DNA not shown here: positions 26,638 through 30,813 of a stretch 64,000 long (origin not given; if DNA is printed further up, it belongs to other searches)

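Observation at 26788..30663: REJ-module + GPS-motif giant single-pass membrane protein (polycystin-1/suREJ-like ectodomain without the channel part)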

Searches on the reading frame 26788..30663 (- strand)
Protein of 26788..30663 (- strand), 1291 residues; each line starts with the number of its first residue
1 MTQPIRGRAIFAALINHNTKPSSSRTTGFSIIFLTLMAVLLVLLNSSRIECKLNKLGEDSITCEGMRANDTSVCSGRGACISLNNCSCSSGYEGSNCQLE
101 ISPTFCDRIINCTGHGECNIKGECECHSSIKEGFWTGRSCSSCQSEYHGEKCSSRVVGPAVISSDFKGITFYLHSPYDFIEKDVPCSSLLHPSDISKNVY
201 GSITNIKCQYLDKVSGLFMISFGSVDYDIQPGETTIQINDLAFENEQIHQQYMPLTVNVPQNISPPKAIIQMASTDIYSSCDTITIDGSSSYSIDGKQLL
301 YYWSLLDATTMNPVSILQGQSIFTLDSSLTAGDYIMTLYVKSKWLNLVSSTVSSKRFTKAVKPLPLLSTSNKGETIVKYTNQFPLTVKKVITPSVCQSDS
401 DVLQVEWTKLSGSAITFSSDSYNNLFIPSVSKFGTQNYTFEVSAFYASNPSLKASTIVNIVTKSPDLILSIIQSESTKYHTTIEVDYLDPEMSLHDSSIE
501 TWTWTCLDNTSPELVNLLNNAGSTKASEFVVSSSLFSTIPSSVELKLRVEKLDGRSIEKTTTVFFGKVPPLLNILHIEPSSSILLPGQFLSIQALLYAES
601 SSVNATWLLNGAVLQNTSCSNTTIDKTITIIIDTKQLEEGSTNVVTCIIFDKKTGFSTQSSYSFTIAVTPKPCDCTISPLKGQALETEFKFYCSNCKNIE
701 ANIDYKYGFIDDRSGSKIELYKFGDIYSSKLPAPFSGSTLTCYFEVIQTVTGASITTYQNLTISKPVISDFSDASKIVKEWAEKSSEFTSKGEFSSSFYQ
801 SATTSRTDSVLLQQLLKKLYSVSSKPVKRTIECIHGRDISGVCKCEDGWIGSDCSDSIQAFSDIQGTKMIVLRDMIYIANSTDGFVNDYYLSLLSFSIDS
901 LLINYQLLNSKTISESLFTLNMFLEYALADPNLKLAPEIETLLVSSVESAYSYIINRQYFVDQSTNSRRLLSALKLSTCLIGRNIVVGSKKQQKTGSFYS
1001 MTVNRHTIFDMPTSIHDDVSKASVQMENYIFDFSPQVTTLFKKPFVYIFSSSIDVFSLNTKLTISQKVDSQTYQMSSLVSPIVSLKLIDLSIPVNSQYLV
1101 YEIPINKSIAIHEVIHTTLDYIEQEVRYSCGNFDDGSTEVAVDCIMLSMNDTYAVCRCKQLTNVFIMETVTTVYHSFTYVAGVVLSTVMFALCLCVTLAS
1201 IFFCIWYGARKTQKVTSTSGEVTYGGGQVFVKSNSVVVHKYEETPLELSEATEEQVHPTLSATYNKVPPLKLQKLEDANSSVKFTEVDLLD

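Call 3: search_protein_families(library=pfam, proteins=[window:26788-30663:-], max_evalue=10)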
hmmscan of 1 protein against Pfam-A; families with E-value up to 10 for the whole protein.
window:26788-30663:- (1291 aa): 9 families
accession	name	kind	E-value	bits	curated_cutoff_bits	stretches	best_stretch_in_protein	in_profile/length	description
PF02010.21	REJ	-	9.1e-17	61.2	25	2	432-794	49-443/452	REJ domain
PF25024.1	EGF_TEN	-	1.6e-09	38.1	65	2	69-153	63-134/234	Teneurin EGF domain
PF23106.1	EGF_Teneurin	-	2.4e-07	31.2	24.3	3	74-98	5-28/30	Teneurin-like EGF domain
PF07974.19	EGF_2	-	7.1e-06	26.7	22.1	3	71-97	5-32/32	EGF-like domain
PF22352.2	K319L-like_PKD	-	0.0004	20.8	27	2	282-343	12-71/84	K319L-like, PKD domain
PF23301.1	EGF_PEAR1L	-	0.0043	17.5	37.5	2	832-856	12-37/49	Platelet endothelial aggregation receptor 1-like, EGF domain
PF18911.6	PKD_4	-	0.12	12.9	27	1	272-312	8-48/85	PKD domain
PF25820.1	DUF7949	-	0.15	12.7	27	2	840-856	17-33/35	Domain of unknown function (DUF7949)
PF00008.33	EGF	-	3.2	8.6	21.5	1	71-96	5-32/32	EGF-like domain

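Call 4: search_solved_structures(query=window:26788-30663:-, max_evalue=1, show_alignments=2)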
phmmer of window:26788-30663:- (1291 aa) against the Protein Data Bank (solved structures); distinct sequences matched with E-value up to 1: 1.
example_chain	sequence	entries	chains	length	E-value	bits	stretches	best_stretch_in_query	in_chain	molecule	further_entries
5jz8_B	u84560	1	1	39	0.99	10.2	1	70-99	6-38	Coagulation factor X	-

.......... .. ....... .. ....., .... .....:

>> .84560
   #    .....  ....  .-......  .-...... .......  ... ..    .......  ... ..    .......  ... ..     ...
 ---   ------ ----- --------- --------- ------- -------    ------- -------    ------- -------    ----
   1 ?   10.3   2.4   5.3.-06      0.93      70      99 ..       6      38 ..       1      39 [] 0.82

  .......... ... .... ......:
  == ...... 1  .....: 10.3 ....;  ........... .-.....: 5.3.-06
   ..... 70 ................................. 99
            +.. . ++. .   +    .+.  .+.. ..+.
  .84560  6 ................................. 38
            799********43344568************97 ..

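Call 5: find_homologous_proteins(query=window:26788-30663:-, max_evalue=0.001)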
Query window:26788-30663:- (1291 aa): 4 proteins with E <= 0.001 among 7167 candidates.
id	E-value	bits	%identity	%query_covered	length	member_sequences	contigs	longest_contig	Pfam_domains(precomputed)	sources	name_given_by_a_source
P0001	0.0e+0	2879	100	100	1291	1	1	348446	PF07974.20,PF25024.1,PF02010.22,PF23106.2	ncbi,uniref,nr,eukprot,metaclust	ncbi:predicted protein [Naegleria gruberi]|uniref:Predicted protein n=1 Tax=Naegleria gruberi TaxID=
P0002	7.1e-297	1006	42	89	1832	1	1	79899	PF07974.20,PF25024.1,PF02010.22,PF23106.2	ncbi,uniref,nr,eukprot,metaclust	ncbi:predicted protein [Naegleria gruberi]|uniref:Predicted protein n=1 Tax=Naegleria gruberi TaxID=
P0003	1.1e-275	936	40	83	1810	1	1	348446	PF07974.20,PF25024.1,PF23301.2,PF02010.22,PF23106.2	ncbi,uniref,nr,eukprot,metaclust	ncbi:predicted protein [Naegleria gruberi]|uniref:Predicted protein n=1 Tax=Naegleria gruberi TaxID=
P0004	8.0e-4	35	21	39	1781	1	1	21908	PF01825.28,PF02010.22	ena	-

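Call 7: search_protein_families(library=pfam, proteins=[P0002, P0003, P0004], max_evalue=1)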
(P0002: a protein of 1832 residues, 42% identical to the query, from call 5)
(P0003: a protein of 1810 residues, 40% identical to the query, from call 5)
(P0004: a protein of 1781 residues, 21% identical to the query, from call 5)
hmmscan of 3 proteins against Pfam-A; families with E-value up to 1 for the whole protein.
P0002 (1832 aa): 6 families
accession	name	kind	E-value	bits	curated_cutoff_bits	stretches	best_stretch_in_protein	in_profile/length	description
PF02010.21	REJ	-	3e-18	66.1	25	2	986-1344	40-429/452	REJ domain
PF25024.1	EGF_TEN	-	1.3e-17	64.6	65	3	254-357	3-94/234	Teneurin EGF domain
PF07974.19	EGF_2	-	1.4e-10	41.7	22.1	5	289-314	5-32/32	EGF-like domain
PF23106.1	EGF_Teneurin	-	3.6e-06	27.4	24.3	3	292-316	5-29/30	Teneurin-like EGF domain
PF11999.13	Ice_binding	-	0.0023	18.1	28.7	1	121-211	101-200/208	Ice-binding-like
PF25101.1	Spectrin_7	-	0.061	14.1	27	1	1335-1378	26-69/99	Animal spectrin repeats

P0003 (1810 aa): 5 families
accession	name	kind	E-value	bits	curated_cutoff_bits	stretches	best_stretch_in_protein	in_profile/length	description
PF25024.1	EGF_TEN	-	4.8e-19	69.3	65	4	330-477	3-129/234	Teneurin EGF domain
PF07974.19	EGF_2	-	2.9e-14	53.6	22.1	5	443-470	4-32/32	EGF-like domain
PF02010.21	REJ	-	3.3e-13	49.5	25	1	982-1261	154-446/452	REJ domain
PF23106.1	EGF_Teneurin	-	1.4e-12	47.9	24.3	5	40-65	5-29/30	Teneurin-like EGF domain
PF22352.2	K319L-like_PKD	-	0.0031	17.9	27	1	748-809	12-70/84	K319L-like, PKD domain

P0004 (1781 aa): 2 families
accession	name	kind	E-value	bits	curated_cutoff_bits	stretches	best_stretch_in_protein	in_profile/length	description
PF02010.21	REJ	-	1.9e-24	86.5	25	1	853-1141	124-441/452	REJ domain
PF01825.27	GPS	-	8.5e-10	39.4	22.5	1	1407-1444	1-43/45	GPCR proteolysis site, GPS, motif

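Call 52: list_cluster_members(proteins=[P0001, P0002, P0003, P0004])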
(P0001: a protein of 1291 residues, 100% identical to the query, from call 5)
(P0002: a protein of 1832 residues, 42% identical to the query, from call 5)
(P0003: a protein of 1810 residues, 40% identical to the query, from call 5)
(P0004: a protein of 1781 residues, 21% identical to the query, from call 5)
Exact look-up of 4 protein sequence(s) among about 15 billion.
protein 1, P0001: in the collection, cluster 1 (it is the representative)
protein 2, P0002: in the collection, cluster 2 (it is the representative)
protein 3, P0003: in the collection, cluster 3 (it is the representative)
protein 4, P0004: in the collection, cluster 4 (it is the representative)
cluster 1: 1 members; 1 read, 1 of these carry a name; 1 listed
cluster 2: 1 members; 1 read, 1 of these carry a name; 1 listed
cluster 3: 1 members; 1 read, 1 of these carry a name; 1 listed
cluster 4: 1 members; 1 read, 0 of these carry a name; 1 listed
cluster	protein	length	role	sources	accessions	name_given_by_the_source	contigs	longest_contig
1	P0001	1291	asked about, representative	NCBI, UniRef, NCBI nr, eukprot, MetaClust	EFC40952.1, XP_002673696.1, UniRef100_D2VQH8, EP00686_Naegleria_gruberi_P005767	predicted protein [Naegleria gruberi] | Predicted protein n=1 Tax=Naegleria gruberi TaxID=5762 RepID=D2VQH8_NAEGR | uncharacterized protein NAEGRDRAFT_71231 [Naegleria gruberi]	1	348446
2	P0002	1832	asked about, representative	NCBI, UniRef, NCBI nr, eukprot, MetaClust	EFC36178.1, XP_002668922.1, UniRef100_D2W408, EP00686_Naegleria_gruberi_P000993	predicted protein [Naegleria gruberi] | Predicted protein n=1 Tax=Naegleria gruberi TaxID=5762 RepID=D2W408_NAEGR | uncharacterized protein NAEGRDRAFT_76139 [Naegleria gruberi]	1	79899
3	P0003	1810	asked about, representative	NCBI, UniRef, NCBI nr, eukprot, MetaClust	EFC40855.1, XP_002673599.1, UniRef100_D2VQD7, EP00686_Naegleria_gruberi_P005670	predicted protein [Naegleria gruberi] | Predicted protein n=1 Tax=Naegleria gruberi TaxID=5762 RepID=D2VQD7_NAEGR | uncharacterized protein NAEGRDRAFT_71188 [Naegleria gruberi]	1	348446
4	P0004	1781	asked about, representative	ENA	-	-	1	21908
